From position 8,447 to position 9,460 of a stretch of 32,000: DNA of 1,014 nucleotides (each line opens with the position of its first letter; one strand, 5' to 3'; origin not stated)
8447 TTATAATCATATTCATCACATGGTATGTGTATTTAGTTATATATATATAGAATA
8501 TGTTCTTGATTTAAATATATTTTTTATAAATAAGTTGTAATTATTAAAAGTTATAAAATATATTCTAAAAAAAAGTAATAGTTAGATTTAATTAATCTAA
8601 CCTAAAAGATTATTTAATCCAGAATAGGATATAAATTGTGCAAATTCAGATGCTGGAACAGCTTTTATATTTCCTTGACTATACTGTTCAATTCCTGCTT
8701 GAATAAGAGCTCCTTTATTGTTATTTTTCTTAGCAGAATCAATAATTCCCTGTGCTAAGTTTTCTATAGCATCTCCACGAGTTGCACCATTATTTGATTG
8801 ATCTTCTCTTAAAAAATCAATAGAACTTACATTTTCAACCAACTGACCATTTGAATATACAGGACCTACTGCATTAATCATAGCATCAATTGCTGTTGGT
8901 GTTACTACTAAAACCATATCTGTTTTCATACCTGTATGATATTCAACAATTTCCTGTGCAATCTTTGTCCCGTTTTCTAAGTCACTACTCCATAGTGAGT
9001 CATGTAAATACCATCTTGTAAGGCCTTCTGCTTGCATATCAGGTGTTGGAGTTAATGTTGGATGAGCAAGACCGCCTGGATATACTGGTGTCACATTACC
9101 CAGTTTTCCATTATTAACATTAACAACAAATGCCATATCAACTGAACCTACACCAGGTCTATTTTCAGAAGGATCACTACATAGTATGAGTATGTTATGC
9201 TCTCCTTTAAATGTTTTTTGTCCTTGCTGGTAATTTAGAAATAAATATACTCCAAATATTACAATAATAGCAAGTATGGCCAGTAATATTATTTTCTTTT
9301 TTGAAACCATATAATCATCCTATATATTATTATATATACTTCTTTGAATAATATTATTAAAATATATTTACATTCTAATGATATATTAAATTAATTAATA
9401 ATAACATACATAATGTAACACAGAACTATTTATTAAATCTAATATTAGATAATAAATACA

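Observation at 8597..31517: Bacterial-style, ABC-transporter-dependent acidic wall-glycopolymer (teichuronic-acid-like) locus in a probable pseudomurein-walled methanogen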

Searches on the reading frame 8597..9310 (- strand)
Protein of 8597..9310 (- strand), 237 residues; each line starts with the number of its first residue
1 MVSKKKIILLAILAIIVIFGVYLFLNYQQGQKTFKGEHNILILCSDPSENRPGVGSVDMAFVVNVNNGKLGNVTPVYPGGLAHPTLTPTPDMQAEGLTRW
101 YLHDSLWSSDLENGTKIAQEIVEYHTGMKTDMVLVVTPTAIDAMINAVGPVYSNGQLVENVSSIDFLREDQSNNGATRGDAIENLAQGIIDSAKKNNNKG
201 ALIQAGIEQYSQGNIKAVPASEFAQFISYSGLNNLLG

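Call 4: search_protein_families(library=pfam, proteins=[window:8597-9310:-], max_evalue=0.01)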
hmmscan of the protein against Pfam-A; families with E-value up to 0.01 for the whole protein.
window:8597-9310:- (237 aa): 1 family
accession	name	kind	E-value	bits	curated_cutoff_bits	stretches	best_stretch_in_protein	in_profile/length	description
PF13196.11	DUF4012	-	2.4e-30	106.4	28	1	36-171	2-143/144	Protein of unknown function (DUF4012)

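Call 6: search_protein_families(library=ncbifam, proteins=[window:8597-9310:-], max_evalue=0.001)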
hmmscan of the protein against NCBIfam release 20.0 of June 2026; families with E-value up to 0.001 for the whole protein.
window:8597-9310:- (237 aa): 0 families

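Call 13: find_homologous_proteins(query=window:8597-9310:-, max_evalue=0.001)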
Query window:8597-9310:- (237 aa): 121 proteins with E <= 0.001 among 458 candidates; the best 120 are listed.
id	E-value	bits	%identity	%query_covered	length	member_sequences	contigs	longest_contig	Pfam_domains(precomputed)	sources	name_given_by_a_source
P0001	4.0e-151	519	99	100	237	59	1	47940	PF13196.12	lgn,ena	-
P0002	8.9e-132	455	84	100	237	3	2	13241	PF13196.12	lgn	-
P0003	1.0e-127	442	82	100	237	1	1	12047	PF13196.12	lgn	-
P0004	1.0e-122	426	79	100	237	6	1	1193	PF13196.12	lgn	-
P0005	1.1e-122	426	77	100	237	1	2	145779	PF13196.12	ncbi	ncbi:DUF4012 domain-containing protein [Methanosphaera sp.]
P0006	8.2e-122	423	77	100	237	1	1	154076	PF13196.12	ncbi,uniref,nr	ncbi:DUF4012 domain-containing protein [Methanosphaera sp. WGK6]|uniref:DUF4012 domain-containing pr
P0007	2.3e-120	418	78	100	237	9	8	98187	PF13196.12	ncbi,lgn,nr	ncbi:MAG: DUF4012 domain-containing protein [Methanobacteriaceae archaeon]|nr:DUF4012 domain-contain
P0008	9.0e-120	416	78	100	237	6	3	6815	PF13196.12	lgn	-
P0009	2.5e-117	408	75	100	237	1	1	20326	PF13196.12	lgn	-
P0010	8.8e-114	397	72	92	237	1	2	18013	PF13196.12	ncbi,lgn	-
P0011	4.0e-112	391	71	100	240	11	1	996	PF13196.12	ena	-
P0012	1.4e-111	389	73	100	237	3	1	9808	PF13196.12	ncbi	-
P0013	1.6e-110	386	73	100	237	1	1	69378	PF13196.12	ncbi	-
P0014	4.3e-109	381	70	100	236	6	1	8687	PF13196.12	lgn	-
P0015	2.2e-106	372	69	100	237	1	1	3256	PF13196.12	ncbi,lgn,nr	ncbi:MAG: DUF4012 domain-containing protein [Methanosphaera sp.]|nr:DUF4012 domain-containing protei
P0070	1.3e-79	285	54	92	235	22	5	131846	PF13196.12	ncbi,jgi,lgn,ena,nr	ncbi:MAG: DUF4012 domain-containing protein [Euryarchaeota archaeon]|jgi:hypothetical protein|nr:DUF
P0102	7.4e-67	243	52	92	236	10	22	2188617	PF13196.12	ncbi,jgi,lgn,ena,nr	ncbi:MAG: DUF4012 domain-containing protein [Methanobacteriaceae archaeon]|nr:MAG: hypothetical prot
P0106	2.0e-50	189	44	84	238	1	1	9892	PF13196.12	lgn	-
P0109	2.9e-46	176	38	97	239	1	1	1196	PF13196.12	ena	-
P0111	5.2e-45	172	38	94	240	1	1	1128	PF13196.12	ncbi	-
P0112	2.4e-42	163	42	90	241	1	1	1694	PF13196.12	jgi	jgi:Protein of unknown function (DUF4012)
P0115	5.6e-35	139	37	91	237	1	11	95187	PF13196.12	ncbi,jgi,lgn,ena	jgi:hypothetical protein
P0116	2.3e-34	137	38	84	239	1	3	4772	PF13196.12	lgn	-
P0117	2.7e-34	137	37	92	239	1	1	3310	PF13196.12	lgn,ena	-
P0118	4.2e-32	129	38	83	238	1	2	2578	PF13196.12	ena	-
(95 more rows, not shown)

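Call 14: search_solved_structures(query=window:8597-9310:-, max_evalue=10, show_alignments=2)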
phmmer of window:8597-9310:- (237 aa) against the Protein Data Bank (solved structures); distinct sequences matched with E-value up to 10: 0.

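Call 16: search_solved_structures(query=A1, max_evalue=10, show_alignments=3)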
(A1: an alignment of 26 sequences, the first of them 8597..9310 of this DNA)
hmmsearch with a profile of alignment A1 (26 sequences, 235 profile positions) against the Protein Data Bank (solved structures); distinct sequences matched with E-value up to 10: 2.
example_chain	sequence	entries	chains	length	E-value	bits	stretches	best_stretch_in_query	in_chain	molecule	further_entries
8pfb_G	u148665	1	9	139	0.17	14.2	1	6-45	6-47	Type IV pilin PilE1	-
3w8i_B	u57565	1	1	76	0.67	12.3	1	168-211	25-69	Serine/threonine-protein kinase MST4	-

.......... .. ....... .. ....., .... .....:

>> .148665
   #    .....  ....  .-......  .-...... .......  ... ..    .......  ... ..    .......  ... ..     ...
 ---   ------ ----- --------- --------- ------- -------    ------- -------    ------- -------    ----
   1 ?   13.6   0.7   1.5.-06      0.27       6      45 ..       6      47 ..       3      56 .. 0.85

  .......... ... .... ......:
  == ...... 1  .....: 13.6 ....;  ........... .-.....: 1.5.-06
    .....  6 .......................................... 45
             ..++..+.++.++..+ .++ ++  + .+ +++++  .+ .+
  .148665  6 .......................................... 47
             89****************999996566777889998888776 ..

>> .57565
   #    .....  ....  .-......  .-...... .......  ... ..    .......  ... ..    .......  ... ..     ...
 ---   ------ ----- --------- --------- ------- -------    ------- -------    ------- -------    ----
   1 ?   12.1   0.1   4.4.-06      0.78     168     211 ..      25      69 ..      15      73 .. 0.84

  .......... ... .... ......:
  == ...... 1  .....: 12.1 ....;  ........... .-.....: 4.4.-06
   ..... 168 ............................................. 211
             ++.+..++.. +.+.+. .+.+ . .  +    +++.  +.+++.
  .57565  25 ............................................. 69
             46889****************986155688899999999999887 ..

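Call 21: predict_structure(alignment_id=A1)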
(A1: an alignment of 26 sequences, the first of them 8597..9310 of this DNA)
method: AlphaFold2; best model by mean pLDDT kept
length: 237 residues; sequences in the alignment: 26
mean_pLDDT: 87.2   pTM: 0.82
mean pLDDT of the five models: 87.2, 84.8, 83.2, 82.2, 76.8
residues with pLDDT >= 90: 104; 70-90: 120; 50-70: 12; < 50: 1
segments of 3 or more residues with pLDDT < 50: none
pLDDT, mean of each block of 10 residues (from residue 1): 82 89 88 91 90 89 88 84 94 93 94 97 96 94 89 78 75 70 82 87 90 94 86 65
secondary structure, 60 per line:
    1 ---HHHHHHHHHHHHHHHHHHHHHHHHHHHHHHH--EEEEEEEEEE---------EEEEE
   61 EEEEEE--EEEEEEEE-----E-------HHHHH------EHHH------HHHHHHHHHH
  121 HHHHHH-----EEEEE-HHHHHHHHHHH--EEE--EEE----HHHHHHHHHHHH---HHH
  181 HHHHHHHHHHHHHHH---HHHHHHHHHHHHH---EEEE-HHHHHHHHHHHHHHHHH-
elements in order: H4-34 E37-46 E56-66 E69-76 H90-94 H111-126 E132-136 H138-148 E151-153 E156-158 H163-174 H178-195 H199-211 E215-218 H220-236

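Call 23: fold_search(model_id=the predicted structure, library=pdb)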
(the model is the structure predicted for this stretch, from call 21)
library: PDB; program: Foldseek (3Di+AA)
matches with E <= 10: 816; with E <= 0.001: 32
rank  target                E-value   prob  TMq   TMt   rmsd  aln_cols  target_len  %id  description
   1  3pe5_A                1.0e-08  1.00  0.52  0.45   5.0       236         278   15  Three-dimensional Structure of protein A7VV38_9CLOT from Clostridium leptum DSM 753, Northeast Structural Genomics Con (released 2010-11-10)
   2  3tep                  2.7e-08  1.00  0.58  0.39   4.5       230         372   15  LytR-CPS2a-Psr family protein with bound octaprenyl pyrophosphate lipid and magnesium ion (released 2011-10-12)
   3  3okz_B                4.0e-08  1.00  0.55  0.46   5.4       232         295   16  Crystal Structure of protein gbs0355 from Streptococcus agalactiae, Northeast Structural Genomics Consortium Target Sa (released 2010-09-22)
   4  8qty                  8.8e-08  1.00  0.53  0.48   5.5       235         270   14  LytR LCP domain from Streptococcus dysgalactiae subs. dysgalactiae (released 2024-09-04)
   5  3tel                  1.1e-07  1.00  0.53  0.36   5.9       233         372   14  LytR-CPS2A-Psr family protein with bound octaprenyl pyrophosphate lipid and manganese ion (released 2011-10-12)
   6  6uf3                  1.1e-07  1.00  0.49  0.46   6.5       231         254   15  Crystal structure of B. subtilis TagV (released 2020-01-29)
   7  3tfl                  1.1e-07  1.00  0.54  0.36   5.4       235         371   15  LytR-Cps2a-Psr family protein with bound octaprenyl pyrophosphate lipid (released 2011-10-12)
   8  2xxq                  1.2e-07  1.00  0.54  0.37   5.2       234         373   14  A widespread family of bacterial cell wall assembly proteins (released 2011-10-19)
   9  3okz_A                1.4e-07  1.00  0.56  0.46   5.4       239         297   15  Crystal Structure of protein gbs0355 from Streptococcus agalactiae, Northeast Structural Genomics Consortium Target Sa (released 2010-09-22)
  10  4de8                  2.5e-07  1.00  0.58  0.39   4.8       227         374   15  LytR-Cps2a-Psr family protein with bound octaprenyl monophosphate lipid (released 2012-04-04)
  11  3nxh                  2.8e-07  1.00  0.47  0.51   6.0       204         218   15  Crystal Structure of the transcriptional regulator yvhJ from Bacillus subtilis. Northeast Structural Genomics Consortium (released 2010-08-04)
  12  6uex                  4.9e-07  1.00  0.46  0.45   6.7       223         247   16  Crystal structure of S. aureus LcpA in complex with octaprenyl-pyrophosphate-GlcNAc (released 2020-01-29)
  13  2xxp                  5.2e-07  1.00  0.58  0.39   4.6       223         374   15  A widespread family of bacterial cell wall assembly proteins (released 2011-10-19)
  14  3owq_A                7.6e-07  1.00  0.46  0.46   6.5       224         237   13  X-Ray Structure of Lin1025 protein from Listeria innocua, Northeast Structural Genomics Consortium Target LkR164 (released 2010-10-20)
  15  3owq_D                9.7e-07  1.00  0.48  0.48   5.8       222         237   13  X-Ray Structure of Lin1025 protein from Listeria innocua, Northeast Structural Genomics Consortium Target LkR164 (released 2010-10-20)
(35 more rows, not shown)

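Call 26: search_protein_families(library=pfam, alignment_id=A1, max_evalue=10)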
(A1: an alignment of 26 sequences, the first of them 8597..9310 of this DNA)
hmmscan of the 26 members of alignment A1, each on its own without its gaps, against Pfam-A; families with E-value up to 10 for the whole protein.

A. member 1, window:8597-9310:- (237 aa): 1 family
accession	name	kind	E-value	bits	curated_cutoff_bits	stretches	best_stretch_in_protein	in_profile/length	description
PF13196.11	DUF4012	-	2.4e-30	106.4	28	1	36-171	2-143/144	Protein of unknown function (DUF4012)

B. families by the number of members that match (of 26 scanned): 21 families
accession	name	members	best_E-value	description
PF13196.11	DUF4012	26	1.8e-30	Protein of unknown function (DUF4012)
PF03816.19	LytR_cpsA_psr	15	0.0003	LytR_cpsA_psr family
PF07128.17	DUF1380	3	0.0057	Protein of unknown function (DUF1380)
PF23906.1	DUF7248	2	0.0022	Family of unknown function (DUF7248)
PF00543.27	P-II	2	0.071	Nitrogen regulatory protein P-II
PF11337.13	DUF3139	2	0.085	Protein of unknown function (DUF3139)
PF09682.15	Phage_holin_6_1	2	0.11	Bacteriophage holin of superfamily 6 (Holin_LLH)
PF00662.26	Proton_antipo_N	2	0.42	NADH-Ubiquinone oxidoreductase (complex I), chain 5 N-terminus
PF10088.15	DUF2326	1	0.0024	Uncharacterised protein conserved in bacteria (DUF2326)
PF17870.6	Insulin_TMD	1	0.044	Insulin receptor trans-membrane segment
PF10237.15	N6-adenineMlase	1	0.052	Probable N6-adenine methyltransferase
PF00654.25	Voltage_CLC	1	0.053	Voltage gated chloride channel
PF12791.13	RsgI_N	1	0.063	Anti-sigma factor N-terminus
PF07790.16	Pilin_N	1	0.067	Archaeal Type IV pilin, N-terminal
PF20088.4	DUF6480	1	0.14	Family of unknown function (DUF6480)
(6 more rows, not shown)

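Call 38: list_cluster_members(proteins=[P0106, P0109, P0111, P0112, P0115, P0116, P0117, P0118, P0102, P0070])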
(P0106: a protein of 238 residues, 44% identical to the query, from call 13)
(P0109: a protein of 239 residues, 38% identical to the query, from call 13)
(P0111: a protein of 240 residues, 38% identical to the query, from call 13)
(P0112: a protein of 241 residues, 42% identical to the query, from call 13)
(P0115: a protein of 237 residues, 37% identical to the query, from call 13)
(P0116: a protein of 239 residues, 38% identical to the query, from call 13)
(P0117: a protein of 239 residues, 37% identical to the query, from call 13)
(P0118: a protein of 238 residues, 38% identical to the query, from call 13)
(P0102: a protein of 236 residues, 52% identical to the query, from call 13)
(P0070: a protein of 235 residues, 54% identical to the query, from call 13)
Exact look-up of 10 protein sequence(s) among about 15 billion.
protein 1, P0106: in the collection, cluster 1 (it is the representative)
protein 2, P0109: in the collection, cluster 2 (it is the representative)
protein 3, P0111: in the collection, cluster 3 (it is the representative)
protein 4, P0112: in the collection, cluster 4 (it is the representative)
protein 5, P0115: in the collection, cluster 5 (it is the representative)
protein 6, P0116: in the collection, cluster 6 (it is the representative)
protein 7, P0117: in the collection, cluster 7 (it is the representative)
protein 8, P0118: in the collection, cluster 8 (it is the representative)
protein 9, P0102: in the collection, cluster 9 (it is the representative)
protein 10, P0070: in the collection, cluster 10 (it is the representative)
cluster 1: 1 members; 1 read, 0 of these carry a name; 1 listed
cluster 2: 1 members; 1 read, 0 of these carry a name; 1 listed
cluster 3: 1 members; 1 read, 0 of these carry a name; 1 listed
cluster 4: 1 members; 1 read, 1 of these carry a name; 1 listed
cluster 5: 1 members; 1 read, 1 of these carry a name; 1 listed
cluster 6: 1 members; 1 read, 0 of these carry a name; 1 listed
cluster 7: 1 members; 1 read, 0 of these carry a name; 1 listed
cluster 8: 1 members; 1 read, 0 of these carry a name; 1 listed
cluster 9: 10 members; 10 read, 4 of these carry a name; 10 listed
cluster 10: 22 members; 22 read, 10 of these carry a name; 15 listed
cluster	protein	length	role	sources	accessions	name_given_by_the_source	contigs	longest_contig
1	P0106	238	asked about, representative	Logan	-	-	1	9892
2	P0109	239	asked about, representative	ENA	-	-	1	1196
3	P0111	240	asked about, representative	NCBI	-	-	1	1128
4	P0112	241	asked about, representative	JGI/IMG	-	Protein of unknown function (DUF4012)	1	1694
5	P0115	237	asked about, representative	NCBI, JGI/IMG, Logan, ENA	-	hypothetical protein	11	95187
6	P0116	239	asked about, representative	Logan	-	-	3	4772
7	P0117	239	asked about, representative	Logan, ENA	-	-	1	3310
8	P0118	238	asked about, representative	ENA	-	-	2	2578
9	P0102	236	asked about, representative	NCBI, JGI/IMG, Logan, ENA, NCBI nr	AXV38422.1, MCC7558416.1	MAG: DUF4012 domain-containing protein [Methanobacteriaceae archaeon] | MAG: hypothetical protein CIT01_09510 [Methanobacterium sp. BRmetb2]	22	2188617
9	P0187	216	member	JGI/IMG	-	hypothetical protein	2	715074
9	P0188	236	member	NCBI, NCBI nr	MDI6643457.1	MAG: DUF4012 domain-containing protein [Methanobacteriaceae archaeon] | DUF4012 domain-containing protein [Methanobacteriaceae archaeon]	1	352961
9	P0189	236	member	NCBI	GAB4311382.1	MAG: DUF4012 domain-containing protein [Methanobacteriaceae archaeon]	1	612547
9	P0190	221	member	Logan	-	-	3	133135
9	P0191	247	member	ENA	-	-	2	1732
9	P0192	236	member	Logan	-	-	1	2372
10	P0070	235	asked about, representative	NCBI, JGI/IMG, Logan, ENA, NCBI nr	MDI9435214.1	MAG: DUF4012 domain-containing protein [Euryarchaeota archaeon] | hypothetical protein | DUF4012 domain-containing protein [Euryarchaeota archaeon]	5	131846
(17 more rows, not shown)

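Call 42: find_encoding_contigs(protein=P0115, flank=10000, max_places=2)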
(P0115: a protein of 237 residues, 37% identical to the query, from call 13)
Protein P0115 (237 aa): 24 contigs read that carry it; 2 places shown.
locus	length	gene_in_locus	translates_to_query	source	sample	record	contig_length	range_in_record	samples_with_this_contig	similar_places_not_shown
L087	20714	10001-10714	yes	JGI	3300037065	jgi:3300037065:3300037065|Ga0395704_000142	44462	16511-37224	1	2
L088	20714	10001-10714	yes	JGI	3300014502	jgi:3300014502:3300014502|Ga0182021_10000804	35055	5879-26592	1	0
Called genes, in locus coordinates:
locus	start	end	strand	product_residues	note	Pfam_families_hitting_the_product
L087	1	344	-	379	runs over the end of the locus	PF12704:MacB_PCD, PF02687:FtsX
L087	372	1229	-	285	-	PF00753:Lactamase_B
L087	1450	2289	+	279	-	PF18933:PsbP_2 (faint)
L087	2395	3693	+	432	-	PF00501:AMP-binding, PF14535:AMP-binding_C_2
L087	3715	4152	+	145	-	PF19571:ACT_8, PF22629:ACT_AHAS_ss (faint), PF01842:ACT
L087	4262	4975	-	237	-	PF02463:SMC_N, PF00005:ABC_tran, PF13304:AAA_21 (faint)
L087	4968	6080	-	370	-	PF12704:MacB_PCD, PF02687:FtsX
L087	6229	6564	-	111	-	PF26119:DUF8036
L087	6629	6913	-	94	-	PF01022:HTH_5, PF12840:HTH_20 (weak), PF08279:HTH_11 (weak)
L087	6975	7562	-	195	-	PF01558:POR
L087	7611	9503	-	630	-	PF01855:POR_N, PF02775:TPP_enzyme_C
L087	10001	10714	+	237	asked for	PF13196:DUF4012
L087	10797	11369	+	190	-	PF08325:WLM (faint), PF01863:YgjP-like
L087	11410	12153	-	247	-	-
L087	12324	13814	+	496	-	PF00111:Fer2 (weak), PF13085:Fer2_3, PF13183:Fer4_8, PF02754:CCG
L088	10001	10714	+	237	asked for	PF13196:DUF4012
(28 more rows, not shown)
